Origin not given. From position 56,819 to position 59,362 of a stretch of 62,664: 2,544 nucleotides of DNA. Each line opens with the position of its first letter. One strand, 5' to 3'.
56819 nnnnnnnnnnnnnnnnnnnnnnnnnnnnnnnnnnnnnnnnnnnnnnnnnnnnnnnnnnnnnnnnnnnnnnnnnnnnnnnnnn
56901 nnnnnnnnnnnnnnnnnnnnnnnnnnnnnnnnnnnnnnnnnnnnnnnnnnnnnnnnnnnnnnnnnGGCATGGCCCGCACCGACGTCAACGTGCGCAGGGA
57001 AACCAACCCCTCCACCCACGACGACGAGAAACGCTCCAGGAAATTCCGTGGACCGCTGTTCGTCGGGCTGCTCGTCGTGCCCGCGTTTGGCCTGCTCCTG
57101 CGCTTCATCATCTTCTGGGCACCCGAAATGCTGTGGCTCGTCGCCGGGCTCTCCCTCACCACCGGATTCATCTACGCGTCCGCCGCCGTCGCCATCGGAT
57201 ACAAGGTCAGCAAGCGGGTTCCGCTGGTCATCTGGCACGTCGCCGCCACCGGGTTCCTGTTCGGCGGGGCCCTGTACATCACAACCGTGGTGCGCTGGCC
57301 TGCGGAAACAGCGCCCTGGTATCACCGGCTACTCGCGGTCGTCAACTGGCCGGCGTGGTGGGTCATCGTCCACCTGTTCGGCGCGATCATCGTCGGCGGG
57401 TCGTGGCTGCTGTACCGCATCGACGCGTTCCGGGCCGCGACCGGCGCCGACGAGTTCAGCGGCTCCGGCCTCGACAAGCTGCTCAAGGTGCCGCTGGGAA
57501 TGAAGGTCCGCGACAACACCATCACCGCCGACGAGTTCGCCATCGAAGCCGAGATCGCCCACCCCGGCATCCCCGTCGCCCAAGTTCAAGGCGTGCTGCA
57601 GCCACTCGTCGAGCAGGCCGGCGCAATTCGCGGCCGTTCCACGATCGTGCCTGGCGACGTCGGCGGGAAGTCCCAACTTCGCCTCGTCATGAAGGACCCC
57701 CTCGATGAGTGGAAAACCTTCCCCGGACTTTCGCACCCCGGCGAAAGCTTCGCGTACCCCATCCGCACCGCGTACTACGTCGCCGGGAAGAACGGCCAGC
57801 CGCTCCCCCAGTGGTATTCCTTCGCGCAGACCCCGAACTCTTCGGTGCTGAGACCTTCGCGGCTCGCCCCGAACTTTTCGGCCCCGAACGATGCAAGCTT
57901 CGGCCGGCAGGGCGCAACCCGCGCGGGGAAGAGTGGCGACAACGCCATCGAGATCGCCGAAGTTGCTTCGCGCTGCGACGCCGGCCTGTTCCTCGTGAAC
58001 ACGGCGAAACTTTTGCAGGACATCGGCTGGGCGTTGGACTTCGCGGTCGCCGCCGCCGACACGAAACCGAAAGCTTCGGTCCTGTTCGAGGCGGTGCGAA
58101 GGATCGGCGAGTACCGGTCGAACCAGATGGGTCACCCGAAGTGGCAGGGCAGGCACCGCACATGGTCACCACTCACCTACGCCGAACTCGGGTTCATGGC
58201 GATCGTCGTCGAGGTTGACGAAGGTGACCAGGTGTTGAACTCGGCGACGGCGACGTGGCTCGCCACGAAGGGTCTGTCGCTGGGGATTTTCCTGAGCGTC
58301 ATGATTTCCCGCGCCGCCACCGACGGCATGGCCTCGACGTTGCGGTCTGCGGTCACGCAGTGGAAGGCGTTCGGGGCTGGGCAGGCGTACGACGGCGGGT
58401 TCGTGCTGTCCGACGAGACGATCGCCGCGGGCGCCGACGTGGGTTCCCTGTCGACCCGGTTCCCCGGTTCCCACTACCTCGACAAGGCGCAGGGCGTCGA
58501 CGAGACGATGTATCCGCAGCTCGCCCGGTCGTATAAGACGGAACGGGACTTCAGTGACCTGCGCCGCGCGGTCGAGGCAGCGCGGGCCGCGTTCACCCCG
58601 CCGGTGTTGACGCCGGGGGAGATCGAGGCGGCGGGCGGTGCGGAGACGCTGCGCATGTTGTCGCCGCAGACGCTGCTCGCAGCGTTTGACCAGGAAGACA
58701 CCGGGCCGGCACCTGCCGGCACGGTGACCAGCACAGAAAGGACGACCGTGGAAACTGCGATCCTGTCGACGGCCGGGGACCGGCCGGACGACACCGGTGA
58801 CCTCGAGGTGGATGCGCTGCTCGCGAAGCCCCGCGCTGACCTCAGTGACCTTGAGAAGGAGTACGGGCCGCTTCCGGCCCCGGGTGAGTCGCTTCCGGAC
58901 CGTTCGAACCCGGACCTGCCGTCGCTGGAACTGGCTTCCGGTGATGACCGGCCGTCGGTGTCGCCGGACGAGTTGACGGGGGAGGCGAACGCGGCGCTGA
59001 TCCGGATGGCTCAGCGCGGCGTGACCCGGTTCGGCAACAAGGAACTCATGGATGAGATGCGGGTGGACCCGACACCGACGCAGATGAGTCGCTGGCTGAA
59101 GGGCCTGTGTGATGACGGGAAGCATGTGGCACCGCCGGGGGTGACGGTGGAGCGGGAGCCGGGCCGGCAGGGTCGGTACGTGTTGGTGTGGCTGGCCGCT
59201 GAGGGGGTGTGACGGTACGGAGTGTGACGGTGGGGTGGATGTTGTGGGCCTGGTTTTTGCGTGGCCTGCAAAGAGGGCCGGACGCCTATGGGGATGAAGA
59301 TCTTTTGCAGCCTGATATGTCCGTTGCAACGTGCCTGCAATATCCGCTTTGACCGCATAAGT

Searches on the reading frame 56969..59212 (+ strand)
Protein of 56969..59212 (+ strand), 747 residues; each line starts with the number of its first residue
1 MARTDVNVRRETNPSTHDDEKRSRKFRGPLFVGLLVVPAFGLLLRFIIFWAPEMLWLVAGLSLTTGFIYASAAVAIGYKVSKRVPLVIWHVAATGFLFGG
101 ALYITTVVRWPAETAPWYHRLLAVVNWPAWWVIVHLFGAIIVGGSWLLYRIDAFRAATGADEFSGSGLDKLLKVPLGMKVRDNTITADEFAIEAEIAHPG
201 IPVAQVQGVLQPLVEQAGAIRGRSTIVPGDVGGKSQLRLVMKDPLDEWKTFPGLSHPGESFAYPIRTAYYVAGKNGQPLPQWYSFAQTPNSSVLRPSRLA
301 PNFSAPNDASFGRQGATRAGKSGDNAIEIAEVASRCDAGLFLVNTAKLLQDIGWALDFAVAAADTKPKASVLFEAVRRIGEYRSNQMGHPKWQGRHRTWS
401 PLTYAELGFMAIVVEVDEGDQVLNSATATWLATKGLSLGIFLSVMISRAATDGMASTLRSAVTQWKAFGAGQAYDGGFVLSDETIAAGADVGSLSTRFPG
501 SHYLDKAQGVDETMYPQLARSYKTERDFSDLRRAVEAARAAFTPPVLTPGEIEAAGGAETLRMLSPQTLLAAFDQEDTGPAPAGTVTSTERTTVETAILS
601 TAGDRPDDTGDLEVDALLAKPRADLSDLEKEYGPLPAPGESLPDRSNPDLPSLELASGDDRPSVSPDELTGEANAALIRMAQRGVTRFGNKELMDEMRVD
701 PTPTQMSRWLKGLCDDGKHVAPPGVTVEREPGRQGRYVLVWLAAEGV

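Call 12: search_protein_families(library=phrogs, max_evalue=0.001, proteins=[window:56969-59212:+])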
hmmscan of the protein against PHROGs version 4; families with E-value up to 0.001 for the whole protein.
window:56969-59212:+ (747 aa): 1 family
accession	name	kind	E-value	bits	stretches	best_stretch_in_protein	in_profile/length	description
phrog_24831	-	unknown function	2.5e-15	57.1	1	303-542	287-514/700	-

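Call 48: find_homologous_proteins(query=A3, max_evalue=1e-10)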
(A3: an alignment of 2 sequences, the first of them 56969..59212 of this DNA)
Query A3 (2 sequences) (747 aa, profile of the alignment): 58 proteins with E <= 1e-10 among 8000 candidates.
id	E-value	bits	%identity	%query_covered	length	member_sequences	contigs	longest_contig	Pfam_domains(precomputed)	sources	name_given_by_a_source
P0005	0.0e+0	1617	38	99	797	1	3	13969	-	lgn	-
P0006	0.0e+0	1429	100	100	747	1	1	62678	-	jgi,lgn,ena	jgi:hypothetical protein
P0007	0.0e+0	1067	47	99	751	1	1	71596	-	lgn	-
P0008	0.0e+0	1015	39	99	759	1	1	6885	-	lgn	-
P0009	9.1e-284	962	42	99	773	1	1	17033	-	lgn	-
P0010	9.0e-281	952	41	99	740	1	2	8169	-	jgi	jgi:hypothetical protein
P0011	6.9e-278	942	59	100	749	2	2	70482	-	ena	-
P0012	1.1e-271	922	45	99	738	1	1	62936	-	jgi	jgi:hypothetical protein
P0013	4.5e-270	916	61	99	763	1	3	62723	-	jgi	jgi:hypothetical protein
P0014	3.7e-269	913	43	99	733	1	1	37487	-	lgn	-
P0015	1.5e-268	911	57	100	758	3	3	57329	-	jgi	jgi:hypothetical protein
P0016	7.9e-264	896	44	100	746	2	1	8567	-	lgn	-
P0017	8.6e-263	892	47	99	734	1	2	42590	-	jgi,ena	jgi:hypothetical protein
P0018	2.5e-262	891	42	99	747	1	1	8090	-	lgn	-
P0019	7.1e-259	879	52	100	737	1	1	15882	-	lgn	-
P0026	3.6e-253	860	45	99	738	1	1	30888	-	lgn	-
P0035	1.1e-246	839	37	100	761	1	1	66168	-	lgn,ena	-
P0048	7.8e-236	803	41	98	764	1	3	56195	-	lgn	-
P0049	8.8e-236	803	38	99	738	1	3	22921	-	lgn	-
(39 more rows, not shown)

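Call 49: find_encoding_contigs(protein=P0013, flank=10000, max_places=2)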
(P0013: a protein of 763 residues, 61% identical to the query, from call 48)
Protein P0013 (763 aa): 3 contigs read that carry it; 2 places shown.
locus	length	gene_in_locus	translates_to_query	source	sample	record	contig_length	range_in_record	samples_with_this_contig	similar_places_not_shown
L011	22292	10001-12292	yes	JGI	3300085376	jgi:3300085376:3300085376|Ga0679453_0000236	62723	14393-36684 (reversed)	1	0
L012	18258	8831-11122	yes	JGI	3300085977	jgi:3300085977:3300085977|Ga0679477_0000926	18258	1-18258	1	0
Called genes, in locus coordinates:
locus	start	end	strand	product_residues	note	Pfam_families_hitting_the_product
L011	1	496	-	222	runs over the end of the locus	-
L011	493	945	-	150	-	PF24203:Phage_ProQ_C_like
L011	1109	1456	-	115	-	-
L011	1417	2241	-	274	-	PF04404:ERF (weak)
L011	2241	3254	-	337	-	PF09588:YqaJ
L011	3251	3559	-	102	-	-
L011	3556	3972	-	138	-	-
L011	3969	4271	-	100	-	-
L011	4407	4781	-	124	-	-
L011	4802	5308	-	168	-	-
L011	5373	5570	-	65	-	-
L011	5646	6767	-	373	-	PF00145:DNA_methylase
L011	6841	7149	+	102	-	-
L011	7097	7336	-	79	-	-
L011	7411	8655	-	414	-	-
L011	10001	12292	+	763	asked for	-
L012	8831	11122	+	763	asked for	-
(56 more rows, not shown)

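Call 50: find_encoding_contigs(protein=P0011, flank=10000, max_places=2)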
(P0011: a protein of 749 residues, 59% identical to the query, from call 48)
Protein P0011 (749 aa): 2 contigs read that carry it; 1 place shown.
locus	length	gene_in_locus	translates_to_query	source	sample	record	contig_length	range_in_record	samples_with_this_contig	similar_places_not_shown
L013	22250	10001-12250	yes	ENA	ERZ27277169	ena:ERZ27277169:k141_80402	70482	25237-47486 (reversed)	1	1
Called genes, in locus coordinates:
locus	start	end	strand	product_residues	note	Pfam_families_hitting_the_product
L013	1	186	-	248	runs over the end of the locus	-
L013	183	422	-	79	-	-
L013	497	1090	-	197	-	-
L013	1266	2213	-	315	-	PF04404:ERF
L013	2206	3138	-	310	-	-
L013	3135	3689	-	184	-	-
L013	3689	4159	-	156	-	-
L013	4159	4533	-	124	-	-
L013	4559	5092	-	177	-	-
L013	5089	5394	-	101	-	-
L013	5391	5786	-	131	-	-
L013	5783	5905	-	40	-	-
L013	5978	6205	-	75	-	-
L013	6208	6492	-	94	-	-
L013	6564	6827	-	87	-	-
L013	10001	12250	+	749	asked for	-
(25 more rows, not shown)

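Call 51: find_encoding_contigs(protein=P0015, flank=10000, max_places=2)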
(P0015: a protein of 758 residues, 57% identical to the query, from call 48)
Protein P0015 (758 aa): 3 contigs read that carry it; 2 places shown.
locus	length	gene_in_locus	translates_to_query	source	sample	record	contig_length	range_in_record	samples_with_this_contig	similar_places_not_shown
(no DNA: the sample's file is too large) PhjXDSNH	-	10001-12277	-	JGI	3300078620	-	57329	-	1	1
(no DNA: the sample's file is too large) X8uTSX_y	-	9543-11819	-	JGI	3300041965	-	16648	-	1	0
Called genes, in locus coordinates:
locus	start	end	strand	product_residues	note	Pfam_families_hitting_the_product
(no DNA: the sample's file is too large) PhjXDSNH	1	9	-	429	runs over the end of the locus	PF00176:SNF2-rel_dom (weak), PF00270:DEAD (faint), PF00271:Helicase_C (weak)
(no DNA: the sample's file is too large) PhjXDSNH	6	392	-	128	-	-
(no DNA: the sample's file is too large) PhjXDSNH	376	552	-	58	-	-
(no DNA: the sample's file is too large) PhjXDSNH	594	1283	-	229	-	-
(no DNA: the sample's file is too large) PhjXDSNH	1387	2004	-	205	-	PF02467:Whib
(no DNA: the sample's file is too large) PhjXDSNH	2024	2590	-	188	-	PF05866:RusA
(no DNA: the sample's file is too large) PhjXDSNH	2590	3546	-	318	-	PF04404:ERF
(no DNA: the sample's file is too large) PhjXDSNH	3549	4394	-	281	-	-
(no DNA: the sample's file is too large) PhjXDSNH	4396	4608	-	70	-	-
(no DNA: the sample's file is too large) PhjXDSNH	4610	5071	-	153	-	-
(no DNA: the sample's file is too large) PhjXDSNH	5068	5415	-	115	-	-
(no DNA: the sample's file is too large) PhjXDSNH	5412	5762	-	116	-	PF13560:HTH_31 (weak), PF01381:HTH_3 (weak)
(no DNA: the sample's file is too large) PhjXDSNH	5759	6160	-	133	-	-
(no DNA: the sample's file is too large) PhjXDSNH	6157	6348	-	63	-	-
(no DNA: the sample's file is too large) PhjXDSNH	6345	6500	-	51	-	-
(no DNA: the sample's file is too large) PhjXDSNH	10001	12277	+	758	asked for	-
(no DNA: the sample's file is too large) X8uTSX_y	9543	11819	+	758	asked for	-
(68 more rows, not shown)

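Call 54: find_related_loci(query=A4, collection=viral_contigs, flank=10000)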
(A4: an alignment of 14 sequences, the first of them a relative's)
Query A4 (747 aa) in viral_contigs; peptide patterns used: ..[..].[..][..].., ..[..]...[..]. (x = any residue, [..] = any of these).
107 stretches matched a pattern; 3 encode a relative of the query (tblastn E <= 1e-3); 3 distinct loci.
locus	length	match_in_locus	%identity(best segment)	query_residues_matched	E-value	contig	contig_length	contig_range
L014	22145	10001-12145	42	4-743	2e-172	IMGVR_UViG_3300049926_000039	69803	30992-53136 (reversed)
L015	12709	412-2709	41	3-740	1e-155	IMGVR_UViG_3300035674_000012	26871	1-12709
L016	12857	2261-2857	25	314-522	9e-9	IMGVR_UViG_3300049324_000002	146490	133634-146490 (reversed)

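Call 55: find_related_loci(query=A4, collection=metagenome_contigs, flank=10000)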
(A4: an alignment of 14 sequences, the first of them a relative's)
Query A4 (747 aa) in metagenome_contigs; peptide patterns used: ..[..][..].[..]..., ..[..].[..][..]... (x = any residue, [..] = any of these).
466 stretches matched a pattern; 9 encode a relative of the query (tblastn E <= 1e-3); 9 distinct loci.
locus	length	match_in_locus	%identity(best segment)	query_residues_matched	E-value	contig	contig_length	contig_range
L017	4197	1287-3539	57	3-747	0e+0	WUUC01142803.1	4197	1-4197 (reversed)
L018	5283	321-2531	54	1-739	0e+0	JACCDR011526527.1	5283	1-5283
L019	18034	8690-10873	49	1-740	0e+0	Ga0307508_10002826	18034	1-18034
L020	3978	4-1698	53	179-742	0e+0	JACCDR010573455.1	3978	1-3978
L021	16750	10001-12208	49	1-740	0e+0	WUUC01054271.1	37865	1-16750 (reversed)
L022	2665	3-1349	55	285-742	4e-154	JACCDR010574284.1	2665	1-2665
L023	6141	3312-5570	39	1-740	7e-134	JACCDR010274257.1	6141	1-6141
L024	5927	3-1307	41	304-742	7e-75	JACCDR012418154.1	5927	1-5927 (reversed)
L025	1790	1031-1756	23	203-469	2e-7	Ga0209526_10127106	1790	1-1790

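Call 56: find_related_loci(query=A4, collection=genome_contigs, flank=10000)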
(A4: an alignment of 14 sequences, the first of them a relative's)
Query A4 (747 aa) in genome_contigs; peptide patterns used: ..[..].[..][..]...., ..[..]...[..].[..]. (x = any residue, [..] = any of these).
5 stretches matched a pattern, but none encodes a relative of the query by tblastn (E <= 1e-3).

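Call 63: find_encoding_contigs(protein=P0035, flank=10000, max_places=1)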
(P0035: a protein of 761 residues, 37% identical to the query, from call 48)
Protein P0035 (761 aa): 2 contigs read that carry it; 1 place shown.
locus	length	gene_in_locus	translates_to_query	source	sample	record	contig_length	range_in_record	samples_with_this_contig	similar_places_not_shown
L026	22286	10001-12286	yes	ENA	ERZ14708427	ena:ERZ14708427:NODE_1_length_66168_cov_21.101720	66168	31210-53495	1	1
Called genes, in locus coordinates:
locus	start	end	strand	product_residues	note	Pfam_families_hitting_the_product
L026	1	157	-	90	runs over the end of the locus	-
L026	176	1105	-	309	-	PF04404:ERF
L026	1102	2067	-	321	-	-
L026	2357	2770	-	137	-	-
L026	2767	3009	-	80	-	-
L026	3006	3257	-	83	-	-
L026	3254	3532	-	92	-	-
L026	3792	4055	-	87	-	-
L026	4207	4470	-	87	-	-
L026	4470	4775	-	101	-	-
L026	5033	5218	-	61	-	-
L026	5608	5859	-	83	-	-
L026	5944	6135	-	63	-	-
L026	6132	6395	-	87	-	-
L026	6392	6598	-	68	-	-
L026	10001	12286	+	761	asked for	-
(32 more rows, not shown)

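Call 64: find_encoding_contigs(protein=P0048, flank=10000, max_places=1)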
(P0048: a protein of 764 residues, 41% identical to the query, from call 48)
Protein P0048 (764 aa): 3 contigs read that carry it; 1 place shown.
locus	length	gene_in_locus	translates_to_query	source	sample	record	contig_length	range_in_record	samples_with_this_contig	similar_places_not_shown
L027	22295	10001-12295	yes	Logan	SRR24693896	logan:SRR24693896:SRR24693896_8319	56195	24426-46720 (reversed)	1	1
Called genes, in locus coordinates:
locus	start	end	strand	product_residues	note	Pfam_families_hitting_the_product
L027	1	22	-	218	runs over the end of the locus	-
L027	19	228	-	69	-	-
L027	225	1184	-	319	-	PF04404:ERF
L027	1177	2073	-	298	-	-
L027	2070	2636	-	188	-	-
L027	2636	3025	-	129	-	-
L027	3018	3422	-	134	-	-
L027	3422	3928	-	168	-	-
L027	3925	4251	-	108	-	-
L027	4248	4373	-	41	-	-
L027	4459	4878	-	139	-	-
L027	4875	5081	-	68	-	-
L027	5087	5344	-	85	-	-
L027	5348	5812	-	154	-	-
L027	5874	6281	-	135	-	-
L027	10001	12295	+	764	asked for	-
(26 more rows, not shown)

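Call 65: find_encoding_contigs(protein=P0049, flank=10000, max_places=1)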
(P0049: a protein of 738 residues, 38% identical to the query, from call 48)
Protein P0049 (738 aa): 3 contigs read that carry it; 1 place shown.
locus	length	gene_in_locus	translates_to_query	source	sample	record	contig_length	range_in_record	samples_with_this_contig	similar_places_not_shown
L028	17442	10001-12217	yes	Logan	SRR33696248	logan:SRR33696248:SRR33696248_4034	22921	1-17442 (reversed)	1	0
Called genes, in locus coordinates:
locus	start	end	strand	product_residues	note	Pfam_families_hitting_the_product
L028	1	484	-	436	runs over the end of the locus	PF00176:SNF2-rel_dom, PF00270:DEAD (faint), PF04851:ResIII (weak), PF00271:Helicase_C (faint)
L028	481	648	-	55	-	-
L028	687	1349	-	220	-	-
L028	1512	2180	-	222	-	-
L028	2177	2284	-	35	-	-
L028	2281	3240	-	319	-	PF04404:ERF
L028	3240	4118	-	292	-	-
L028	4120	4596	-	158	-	-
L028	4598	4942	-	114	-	-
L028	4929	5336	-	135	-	-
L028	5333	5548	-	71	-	-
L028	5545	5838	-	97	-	-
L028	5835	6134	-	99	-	-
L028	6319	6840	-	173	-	-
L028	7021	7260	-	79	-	-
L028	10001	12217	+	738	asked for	-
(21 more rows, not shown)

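Call 72: search_dna_similar(query=window:56969-59212:+, collection=phages, mode=protein, max_rows=15, max_evalue=0.001)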
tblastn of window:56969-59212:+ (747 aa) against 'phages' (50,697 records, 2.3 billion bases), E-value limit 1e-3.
No match.

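Call 80: find_encoding_contigs(protein=P0007, flank=10000, max_places=1)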
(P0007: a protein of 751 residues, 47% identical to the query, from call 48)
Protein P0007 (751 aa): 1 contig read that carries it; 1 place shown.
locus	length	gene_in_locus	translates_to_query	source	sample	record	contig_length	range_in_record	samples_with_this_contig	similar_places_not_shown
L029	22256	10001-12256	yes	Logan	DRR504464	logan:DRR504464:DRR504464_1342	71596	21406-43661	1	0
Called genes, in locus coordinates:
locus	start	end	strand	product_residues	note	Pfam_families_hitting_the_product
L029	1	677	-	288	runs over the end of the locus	-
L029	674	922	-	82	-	PF13560:HTH_31 (faint)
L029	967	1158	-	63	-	-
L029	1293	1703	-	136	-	-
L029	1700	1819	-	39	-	-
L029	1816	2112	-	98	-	-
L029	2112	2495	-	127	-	PF24203:Phage_ProQ_C_like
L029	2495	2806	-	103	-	-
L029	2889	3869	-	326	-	PF00145:DNA_methylase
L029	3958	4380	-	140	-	-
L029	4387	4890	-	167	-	-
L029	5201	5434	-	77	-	-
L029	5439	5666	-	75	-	-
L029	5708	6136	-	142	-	-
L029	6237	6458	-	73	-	-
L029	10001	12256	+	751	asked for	-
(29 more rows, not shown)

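Call 81: find_encoding_contigs(protein=P0014, flank=10000, max_places=1)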
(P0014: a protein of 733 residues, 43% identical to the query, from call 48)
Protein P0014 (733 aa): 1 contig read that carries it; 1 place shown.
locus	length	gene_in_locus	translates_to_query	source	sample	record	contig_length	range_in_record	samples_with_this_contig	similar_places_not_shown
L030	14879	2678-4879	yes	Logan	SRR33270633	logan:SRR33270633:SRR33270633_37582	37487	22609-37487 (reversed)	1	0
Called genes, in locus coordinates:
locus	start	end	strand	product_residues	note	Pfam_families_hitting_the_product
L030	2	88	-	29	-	?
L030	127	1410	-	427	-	-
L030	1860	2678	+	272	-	-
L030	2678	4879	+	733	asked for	-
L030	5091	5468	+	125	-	-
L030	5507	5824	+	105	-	-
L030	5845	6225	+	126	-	-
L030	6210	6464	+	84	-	-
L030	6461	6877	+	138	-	-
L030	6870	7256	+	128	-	-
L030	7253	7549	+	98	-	-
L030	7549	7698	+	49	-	-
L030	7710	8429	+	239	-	-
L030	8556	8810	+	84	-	-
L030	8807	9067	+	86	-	-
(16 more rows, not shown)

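Call 82: find_encoding_contigs(protein=P0026, flank=10000, max_places=1)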
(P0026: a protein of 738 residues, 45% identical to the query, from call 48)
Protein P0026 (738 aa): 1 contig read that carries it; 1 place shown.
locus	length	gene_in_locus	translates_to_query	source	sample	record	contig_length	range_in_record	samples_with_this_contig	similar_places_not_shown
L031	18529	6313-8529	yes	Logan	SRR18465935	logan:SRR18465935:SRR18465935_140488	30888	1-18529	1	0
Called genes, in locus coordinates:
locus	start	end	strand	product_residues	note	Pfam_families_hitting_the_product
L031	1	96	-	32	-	?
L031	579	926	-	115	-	-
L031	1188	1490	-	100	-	-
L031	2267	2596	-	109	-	PF24203:Phage_ProQ_C_like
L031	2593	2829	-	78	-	-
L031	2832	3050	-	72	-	-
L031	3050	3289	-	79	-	-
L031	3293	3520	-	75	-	-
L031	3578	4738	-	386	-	-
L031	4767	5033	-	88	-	-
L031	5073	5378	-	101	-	-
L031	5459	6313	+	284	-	-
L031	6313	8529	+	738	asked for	-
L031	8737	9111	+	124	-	-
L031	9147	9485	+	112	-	-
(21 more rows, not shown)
